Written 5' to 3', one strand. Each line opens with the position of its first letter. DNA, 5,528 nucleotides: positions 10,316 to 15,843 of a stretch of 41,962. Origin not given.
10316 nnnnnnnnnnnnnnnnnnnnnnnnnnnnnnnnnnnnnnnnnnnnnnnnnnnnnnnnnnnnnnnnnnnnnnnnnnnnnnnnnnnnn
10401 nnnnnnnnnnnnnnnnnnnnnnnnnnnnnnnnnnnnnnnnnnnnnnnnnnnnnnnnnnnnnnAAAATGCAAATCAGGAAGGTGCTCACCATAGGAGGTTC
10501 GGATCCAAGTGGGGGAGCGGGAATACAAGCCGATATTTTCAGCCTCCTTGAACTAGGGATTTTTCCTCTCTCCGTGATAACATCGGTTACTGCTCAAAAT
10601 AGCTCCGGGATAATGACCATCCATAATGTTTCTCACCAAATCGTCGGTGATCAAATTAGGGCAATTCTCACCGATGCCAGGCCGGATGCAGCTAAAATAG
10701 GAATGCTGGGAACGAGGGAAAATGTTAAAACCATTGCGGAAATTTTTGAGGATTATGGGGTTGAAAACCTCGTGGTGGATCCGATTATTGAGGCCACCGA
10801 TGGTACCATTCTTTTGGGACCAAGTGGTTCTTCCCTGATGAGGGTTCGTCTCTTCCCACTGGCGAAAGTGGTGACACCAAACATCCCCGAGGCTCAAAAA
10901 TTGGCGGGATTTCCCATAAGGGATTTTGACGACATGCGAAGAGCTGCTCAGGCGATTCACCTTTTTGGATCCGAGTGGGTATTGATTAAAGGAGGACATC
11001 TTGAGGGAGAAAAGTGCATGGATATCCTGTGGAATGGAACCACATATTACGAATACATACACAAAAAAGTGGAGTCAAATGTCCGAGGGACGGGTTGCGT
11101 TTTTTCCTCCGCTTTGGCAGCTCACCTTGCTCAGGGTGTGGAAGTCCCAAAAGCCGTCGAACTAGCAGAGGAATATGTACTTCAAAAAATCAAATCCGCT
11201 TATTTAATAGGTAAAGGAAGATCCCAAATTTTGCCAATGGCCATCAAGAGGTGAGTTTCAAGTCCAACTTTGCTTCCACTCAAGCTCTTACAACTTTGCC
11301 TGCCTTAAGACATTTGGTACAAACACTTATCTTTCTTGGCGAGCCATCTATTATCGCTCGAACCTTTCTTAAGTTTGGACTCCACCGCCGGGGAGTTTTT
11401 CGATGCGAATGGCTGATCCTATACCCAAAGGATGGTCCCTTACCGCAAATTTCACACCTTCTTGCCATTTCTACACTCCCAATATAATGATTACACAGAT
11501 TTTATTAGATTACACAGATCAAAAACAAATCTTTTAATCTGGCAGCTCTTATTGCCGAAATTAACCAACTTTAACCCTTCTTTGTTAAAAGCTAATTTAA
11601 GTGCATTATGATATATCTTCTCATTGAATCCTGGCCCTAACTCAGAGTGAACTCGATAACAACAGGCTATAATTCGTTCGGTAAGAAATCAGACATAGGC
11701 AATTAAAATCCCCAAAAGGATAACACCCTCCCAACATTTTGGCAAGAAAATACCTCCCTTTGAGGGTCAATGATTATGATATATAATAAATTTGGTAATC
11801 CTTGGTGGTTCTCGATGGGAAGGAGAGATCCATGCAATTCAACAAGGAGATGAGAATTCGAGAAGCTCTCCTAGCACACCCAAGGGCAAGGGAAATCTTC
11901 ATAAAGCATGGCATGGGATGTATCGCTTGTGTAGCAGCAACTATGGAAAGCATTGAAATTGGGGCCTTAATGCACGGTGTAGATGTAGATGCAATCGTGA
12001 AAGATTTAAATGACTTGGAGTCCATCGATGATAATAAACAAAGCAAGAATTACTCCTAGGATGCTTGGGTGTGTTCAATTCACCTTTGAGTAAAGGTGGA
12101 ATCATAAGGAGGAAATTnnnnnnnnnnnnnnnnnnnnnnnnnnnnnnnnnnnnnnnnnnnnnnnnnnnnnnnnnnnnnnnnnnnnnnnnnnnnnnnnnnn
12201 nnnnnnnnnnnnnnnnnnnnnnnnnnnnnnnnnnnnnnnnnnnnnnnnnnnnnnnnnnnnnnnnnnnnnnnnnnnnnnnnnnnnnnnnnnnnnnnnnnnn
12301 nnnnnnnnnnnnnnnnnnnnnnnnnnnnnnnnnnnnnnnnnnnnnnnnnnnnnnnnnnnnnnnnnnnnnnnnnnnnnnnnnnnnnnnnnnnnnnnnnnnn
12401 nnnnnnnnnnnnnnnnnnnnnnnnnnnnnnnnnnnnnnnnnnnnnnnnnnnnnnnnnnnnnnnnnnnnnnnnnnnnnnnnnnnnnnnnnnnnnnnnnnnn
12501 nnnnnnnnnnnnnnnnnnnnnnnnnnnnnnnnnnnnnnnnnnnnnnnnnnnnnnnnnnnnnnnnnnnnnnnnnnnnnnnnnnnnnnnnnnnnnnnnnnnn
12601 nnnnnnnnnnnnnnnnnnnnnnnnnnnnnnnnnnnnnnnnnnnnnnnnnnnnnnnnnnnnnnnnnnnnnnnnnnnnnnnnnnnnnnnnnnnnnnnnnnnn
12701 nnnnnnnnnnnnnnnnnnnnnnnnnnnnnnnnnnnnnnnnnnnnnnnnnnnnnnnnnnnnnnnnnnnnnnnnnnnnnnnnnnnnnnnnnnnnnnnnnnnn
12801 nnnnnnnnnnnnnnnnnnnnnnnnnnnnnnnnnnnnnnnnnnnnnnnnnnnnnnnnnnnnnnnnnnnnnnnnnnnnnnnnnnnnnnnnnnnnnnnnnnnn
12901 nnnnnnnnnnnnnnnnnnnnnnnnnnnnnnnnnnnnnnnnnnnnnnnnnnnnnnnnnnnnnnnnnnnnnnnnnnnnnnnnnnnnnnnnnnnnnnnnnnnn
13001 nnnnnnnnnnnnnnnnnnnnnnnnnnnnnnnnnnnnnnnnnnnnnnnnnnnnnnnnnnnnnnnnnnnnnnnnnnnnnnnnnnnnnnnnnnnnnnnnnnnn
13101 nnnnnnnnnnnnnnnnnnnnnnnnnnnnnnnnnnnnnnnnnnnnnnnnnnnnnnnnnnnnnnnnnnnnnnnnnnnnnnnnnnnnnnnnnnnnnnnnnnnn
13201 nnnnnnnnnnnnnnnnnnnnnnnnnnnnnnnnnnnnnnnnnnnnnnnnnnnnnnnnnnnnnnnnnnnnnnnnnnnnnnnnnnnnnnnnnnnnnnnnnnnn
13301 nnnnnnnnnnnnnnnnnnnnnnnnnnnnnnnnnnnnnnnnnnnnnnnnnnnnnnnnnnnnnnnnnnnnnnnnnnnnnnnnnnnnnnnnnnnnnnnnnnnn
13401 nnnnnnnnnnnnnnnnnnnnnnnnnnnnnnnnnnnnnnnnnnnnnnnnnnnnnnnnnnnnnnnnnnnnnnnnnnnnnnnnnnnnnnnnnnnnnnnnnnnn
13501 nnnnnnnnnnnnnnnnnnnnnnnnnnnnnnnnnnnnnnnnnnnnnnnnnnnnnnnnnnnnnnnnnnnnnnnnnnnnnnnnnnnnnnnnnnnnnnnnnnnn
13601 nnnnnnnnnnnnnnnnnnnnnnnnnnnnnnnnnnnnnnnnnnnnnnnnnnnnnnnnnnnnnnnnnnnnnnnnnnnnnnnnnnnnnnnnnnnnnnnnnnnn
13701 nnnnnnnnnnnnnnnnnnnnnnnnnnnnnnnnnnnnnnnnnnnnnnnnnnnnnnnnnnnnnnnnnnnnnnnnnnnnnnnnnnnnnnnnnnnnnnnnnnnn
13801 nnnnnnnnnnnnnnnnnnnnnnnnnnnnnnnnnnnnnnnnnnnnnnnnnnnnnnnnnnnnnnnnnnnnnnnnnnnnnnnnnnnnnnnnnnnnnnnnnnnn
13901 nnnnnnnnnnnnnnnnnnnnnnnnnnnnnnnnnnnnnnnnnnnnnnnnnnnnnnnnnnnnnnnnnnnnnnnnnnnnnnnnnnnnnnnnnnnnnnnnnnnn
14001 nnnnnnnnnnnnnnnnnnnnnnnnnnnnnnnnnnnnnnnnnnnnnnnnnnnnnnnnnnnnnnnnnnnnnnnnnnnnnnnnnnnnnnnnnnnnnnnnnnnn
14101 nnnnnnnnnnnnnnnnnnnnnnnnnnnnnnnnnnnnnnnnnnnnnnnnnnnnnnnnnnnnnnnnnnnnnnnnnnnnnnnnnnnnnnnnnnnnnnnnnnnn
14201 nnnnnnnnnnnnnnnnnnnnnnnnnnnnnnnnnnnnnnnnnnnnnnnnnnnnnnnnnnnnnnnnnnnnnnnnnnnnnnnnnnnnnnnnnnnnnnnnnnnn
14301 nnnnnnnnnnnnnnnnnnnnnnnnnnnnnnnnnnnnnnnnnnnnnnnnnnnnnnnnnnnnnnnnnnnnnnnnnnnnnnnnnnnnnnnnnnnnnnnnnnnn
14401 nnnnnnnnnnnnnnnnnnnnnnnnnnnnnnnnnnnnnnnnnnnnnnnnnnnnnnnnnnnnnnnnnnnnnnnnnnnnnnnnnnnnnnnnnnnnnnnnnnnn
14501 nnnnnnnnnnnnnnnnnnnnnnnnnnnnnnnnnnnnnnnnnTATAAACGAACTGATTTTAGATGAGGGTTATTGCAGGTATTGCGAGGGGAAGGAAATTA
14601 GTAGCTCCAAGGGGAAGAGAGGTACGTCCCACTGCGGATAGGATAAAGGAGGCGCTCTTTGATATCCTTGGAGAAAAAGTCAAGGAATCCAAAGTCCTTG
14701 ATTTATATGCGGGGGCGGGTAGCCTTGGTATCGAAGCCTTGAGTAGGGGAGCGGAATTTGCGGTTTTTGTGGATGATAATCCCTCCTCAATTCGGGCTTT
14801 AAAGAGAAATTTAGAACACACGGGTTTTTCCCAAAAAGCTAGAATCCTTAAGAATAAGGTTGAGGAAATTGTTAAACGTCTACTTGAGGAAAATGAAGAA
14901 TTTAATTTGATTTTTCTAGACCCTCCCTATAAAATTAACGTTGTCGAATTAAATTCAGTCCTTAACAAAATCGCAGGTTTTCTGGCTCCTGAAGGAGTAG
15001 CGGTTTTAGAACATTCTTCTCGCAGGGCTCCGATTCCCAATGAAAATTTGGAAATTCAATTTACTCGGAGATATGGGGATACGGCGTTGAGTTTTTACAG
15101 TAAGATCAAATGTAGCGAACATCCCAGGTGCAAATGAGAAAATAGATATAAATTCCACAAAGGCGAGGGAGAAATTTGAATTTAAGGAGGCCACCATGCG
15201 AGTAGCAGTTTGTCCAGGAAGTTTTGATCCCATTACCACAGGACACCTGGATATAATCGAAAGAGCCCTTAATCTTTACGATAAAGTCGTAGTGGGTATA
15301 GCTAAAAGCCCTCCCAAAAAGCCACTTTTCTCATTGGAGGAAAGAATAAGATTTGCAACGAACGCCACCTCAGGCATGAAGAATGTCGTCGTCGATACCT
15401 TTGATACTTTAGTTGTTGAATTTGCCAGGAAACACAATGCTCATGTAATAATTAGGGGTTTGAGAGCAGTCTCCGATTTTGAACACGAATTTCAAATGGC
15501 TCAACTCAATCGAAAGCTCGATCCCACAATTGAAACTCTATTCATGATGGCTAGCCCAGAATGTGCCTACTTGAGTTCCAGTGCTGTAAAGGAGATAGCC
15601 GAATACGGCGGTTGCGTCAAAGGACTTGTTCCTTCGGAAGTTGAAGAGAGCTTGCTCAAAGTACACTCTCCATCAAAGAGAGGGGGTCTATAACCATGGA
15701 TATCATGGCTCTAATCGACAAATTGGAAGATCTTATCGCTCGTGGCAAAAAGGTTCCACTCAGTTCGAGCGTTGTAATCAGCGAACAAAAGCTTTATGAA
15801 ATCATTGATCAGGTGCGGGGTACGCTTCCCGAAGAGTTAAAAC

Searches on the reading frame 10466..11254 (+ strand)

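Call 81: search_protein_families(library=pfam, proteins=[window:10466-11254:+], max_evalue=0.00001)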
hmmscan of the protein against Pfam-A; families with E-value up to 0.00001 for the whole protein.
window:10466-11254:+ (262 aa): 2 families
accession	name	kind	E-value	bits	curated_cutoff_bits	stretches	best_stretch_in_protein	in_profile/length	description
PF08543.17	Phos_pyr_kin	-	8.1e-78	261.6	27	1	13-253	1-243/246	Phosphomethylpyrimidine kinase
PF00294.29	PfkB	-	2.8e-07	30.6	25.8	1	115-235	164-283/302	pfkB family carbohydrate kinase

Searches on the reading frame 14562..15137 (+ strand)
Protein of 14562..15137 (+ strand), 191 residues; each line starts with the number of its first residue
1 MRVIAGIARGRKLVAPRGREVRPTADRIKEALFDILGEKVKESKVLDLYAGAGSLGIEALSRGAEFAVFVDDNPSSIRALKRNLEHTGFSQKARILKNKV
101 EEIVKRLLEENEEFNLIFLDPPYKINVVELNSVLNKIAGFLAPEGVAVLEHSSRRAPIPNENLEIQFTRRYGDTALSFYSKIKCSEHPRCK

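Call 82: search_protein_families(library=pfam, proteins=[window:14562-15137:+], max_evalue=0.00001)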
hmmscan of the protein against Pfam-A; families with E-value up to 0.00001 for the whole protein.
window:14562-15137:+ (191 aa): 3 families
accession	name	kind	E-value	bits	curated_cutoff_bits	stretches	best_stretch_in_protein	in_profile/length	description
PF03602.21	Cons_hypoth95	-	1.7e-52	178.2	24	1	1-179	1-181/182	Conserved hypothetical protein 95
PF05175.20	MTS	-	9.2e-09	35.6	23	1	30-135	21-120/170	Methyltransferase small domain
PF13847.12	Methyltransf_31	-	2.6e-08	34.1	27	1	41-159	3-119/145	Methyltransferase domain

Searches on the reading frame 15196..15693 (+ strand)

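Call 82: search_protein_families(library=pfam, proteins=[window:15196-15693:+], max_evalue=0.00001)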
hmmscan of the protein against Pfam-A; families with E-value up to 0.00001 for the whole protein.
window:15196-15693:+ (165 aa): 1 family
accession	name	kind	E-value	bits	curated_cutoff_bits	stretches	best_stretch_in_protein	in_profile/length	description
PF01467.32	CTP_transf_like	-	1.1e-28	100.6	21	1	5-133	1-132/133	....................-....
